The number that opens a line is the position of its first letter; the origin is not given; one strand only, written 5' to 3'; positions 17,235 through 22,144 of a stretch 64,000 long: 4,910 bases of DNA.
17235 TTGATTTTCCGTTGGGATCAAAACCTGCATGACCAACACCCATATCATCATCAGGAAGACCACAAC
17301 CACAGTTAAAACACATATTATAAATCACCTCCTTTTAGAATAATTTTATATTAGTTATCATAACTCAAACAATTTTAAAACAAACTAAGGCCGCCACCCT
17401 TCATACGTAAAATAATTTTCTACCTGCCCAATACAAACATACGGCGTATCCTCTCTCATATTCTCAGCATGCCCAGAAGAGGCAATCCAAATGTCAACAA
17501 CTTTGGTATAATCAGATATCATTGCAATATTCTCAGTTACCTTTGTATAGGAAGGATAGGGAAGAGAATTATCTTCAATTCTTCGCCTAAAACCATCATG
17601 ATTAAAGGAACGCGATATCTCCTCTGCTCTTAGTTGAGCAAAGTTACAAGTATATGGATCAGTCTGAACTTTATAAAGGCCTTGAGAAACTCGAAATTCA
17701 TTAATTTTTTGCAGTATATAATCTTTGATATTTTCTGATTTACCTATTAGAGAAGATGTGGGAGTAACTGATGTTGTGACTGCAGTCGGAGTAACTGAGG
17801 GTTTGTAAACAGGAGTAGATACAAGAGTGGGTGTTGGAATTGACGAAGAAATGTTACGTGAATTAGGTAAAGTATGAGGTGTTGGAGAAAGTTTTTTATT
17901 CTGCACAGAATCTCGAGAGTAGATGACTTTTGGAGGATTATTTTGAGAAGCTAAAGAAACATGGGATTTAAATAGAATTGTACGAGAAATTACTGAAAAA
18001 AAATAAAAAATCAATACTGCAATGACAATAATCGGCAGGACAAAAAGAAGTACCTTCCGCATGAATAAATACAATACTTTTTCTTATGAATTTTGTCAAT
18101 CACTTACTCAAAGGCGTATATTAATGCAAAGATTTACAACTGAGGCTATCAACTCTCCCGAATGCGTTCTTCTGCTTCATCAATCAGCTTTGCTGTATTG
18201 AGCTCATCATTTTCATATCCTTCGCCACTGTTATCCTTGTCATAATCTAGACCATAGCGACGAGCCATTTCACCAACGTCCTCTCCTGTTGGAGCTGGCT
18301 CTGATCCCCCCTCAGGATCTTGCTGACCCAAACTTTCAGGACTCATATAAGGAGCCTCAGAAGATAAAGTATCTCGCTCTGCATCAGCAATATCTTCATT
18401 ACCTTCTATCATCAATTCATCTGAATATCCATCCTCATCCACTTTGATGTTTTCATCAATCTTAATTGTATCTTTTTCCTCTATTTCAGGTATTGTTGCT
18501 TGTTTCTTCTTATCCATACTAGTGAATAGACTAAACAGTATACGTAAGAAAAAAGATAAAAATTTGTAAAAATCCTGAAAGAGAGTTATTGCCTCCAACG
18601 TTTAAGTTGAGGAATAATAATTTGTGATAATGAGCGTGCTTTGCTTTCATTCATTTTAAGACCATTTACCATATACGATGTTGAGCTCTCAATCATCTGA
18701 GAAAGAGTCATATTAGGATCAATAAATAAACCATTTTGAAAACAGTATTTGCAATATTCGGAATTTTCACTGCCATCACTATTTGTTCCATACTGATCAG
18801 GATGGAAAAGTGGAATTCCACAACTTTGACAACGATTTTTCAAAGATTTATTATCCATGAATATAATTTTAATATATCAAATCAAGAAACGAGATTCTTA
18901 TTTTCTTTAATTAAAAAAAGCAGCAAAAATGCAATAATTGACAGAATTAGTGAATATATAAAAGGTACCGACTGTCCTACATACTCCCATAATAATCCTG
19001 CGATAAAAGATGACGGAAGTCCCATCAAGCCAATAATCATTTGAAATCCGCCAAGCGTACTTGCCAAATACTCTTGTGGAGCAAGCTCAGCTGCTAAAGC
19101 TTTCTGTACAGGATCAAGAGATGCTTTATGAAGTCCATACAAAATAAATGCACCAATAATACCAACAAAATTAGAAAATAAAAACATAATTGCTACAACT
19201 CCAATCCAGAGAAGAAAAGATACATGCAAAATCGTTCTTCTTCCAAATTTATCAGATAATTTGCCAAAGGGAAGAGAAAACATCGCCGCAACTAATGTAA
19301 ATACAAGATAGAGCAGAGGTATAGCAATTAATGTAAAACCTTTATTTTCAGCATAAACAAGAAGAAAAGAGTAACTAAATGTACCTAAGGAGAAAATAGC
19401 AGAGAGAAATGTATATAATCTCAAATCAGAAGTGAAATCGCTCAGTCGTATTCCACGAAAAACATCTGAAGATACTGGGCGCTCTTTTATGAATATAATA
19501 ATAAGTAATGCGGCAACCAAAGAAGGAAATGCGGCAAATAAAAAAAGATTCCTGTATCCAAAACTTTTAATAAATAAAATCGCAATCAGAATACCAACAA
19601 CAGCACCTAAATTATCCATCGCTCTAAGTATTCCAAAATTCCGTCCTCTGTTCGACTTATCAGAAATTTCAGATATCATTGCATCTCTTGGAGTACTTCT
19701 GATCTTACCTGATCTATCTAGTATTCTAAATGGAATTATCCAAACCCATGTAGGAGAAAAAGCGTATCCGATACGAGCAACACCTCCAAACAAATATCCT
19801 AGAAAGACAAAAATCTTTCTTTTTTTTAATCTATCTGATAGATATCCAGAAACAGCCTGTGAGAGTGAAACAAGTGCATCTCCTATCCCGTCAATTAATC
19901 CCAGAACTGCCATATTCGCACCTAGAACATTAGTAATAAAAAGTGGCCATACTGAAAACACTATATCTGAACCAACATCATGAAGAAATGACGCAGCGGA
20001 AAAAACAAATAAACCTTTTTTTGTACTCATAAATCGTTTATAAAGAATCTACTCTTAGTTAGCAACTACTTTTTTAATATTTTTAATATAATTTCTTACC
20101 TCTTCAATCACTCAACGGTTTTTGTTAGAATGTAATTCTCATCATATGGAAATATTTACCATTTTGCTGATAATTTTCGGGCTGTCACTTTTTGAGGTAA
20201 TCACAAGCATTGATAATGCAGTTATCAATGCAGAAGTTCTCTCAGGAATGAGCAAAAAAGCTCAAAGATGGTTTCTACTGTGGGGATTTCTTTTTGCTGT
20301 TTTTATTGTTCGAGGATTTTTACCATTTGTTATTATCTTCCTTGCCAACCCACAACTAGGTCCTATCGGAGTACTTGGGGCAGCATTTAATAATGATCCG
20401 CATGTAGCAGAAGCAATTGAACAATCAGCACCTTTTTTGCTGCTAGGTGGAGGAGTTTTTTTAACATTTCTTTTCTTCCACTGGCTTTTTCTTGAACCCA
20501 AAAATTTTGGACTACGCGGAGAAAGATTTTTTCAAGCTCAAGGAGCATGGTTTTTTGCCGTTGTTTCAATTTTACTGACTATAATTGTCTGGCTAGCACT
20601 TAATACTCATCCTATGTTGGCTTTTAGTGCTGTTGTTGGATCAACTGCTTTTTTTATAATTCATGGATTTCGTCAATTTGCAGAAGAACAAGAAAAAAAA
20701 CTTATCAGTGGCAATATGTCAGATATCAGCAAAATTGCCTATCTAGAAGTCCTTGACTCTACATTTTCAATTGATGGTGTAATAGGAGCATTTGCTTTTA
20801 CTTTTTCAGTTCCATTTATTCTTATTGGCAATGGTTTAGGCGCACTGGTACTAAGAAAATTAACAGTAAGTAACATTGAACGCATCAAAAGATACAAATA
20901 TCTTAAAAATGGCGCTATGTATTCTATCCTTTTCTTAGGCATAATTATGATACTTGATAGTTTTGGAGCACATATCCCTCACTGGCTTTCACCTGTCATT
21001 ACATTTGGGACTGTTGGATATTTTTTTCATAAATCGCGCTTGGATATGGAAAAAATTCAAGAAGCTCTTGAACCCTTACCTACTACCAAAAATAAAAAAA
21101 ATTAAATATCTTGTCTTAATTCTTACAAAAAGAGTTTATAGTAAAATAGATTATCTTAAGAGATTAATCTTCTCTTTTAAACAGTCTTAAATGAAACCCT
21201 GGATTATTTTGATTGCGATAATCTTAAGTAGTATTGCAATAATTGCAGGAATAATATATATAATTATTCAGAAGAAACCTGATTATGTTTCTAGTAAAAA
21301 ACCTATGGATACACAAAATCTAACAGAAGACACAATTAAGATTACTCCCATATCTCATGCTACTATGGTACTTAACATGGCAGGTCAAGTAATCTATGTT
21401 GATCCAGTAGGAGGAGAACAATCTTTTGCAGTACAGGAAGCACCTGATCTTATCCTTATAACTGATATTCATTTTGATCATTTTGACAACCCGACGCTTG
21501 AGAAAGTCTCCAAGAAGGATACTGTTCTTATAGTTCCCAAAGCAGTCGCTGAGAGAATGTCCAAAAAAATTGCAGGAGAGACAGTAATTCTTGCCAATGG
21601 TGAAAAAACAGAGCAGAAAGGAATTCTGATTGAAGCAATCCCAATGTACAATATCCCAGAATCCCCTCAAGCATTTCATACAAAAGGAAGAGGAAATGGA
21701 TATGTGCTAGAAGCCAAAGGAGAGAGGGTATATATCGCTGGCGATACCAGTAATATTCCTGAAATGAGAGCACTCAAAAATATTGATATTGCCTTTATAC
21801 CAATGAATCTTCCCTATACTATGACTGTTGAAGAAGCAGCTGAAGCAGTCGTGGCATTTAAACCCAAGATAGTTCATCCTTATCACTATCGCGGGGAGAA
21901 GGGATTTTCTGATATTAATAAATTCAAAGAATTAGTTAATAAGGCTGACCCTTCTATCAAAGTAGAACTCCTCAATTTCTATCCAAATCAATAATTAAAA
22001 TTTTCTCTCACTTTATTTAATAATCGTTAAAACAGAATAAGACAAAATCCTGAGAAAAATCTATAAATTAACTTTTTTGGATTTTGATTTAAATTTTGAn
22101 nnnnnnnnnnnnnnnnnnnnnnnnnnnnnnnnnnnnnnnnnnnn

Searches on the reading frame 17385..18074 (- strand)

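Call 28: search_protein_families(library=pfam, proteins=[window:17385-18074:-], max_evalue=0.001)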
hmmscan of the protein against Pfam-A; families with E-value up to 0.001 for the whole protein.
window:17385-18074:- (229 aa): 1 family
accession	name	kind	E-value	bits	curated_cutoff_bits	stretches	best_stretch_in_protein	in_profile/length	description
PF00188.32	CAP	-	1.8e-06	29.3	21.1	1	121-206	1-90/117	Cysteine-rich secretory protein family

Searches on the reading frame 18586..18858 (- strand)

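Call 27: search_protein_families(library=pfam, proteins=[window:18586-18858:-], max_evalue=0.001)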
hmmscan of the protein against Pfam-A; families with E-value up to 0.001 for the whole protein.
window:18586-18858:- (90 aa): 1 family
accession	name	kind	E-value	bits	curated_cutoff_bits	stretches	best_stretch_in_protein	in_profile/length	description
PF12674.12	Zn_ribbon_2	-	1e-25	90.7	22.5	1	10-89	2-81/81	Putative zinc ribbon domain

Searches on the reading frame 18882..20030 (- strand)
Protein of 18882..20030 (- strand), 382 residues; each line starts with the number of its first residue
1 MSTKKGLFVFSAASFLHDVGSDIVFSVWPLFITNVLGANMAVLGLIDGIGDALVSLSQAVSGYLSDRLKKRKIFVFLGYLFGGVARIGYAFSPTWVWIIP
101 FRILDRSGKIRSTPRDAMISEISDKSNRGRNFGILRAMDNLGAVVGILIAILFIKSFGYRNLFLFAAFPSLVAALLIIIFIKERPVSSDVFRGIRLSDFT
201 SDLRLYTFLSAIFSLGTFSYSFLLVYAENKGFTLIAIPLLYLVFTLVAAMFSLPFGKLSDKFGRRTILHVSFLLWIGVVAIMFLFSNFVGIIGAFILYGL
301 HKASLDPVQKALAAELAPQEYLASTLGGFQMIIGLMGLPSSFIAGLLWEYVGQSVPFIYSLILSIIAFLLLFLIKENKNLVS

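Call 28: search_protein_families(library=pfam, proteins=[window:18882-20030:-], max_evalue=0.001)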
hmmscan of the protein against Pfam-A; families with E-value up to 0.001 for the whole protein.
window:18882-20030:- (382 aa): 2 families
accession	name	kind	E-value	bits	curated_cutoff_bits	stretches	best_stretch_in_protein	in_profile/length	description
PF07690.21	MFS_1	-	7.3e-46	157.1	33.4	2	12-193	3-184/347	Major Facilitator Superfamily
PF00083.30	Sugar_tr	-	7.5e-06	25.5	22.3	1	237-376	48-193/452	Sugar (and other) transporter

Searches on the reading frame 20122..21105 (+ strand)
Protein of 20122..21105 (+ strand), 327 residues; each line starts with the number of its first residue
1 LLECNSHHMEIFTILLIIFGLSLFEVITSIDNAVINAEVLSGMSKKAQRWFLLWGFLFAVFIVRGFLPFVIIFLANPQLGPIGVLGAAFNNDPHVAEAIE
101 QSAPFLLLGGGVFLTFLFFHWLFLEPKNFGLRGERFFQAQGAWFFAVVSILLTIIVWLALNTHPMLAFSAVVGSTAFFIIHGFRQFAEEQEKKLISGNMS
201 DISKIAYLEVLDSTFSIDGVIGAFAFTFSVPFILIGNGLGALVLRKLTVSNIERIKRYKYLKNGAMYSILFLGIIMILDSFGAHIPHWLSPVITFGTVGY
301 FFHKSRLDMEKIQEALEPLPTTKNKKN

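Call 28: search_protein_families(library=pfam, proteins=[window:20122-21105:+], max_evalue=0.001)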
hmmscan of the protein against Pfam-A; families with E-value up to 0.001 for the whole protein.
window:20122-21105:+ (327 aa): 2 families
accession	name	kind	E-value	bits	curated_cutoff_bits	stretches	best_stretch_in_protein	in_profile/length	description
PF04332.21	DUF475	-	2.2e-42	146.3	27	1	30-305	1-286/293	Protein of unknown function (DUF475)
PF03741.22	TerC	-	1.9e-19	70.5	27.8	2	149-279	46-177/178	Integral membrane protein TerC family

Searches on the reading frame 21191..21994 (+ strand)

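Call 28: search_protein_families(library=pfam, proteins=[window:21191-21994:+], max_evalue=0.001)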
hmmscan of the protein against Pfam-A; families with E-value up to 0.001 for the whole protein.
window:21191-21994:+ (267 aa): 2 families
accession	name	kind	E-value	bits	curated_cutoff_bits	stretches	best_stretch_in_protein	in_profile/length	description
PF13483.12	Lactamase_B_3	-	1.3e-22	81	24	1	51-232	2-160/160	Beta-lactamase superfamily domain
PF12706.13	Lactamase_B_2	-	5.8e-17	62.4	27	1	70-233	5-200/200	Beta-lactamase superfamily domain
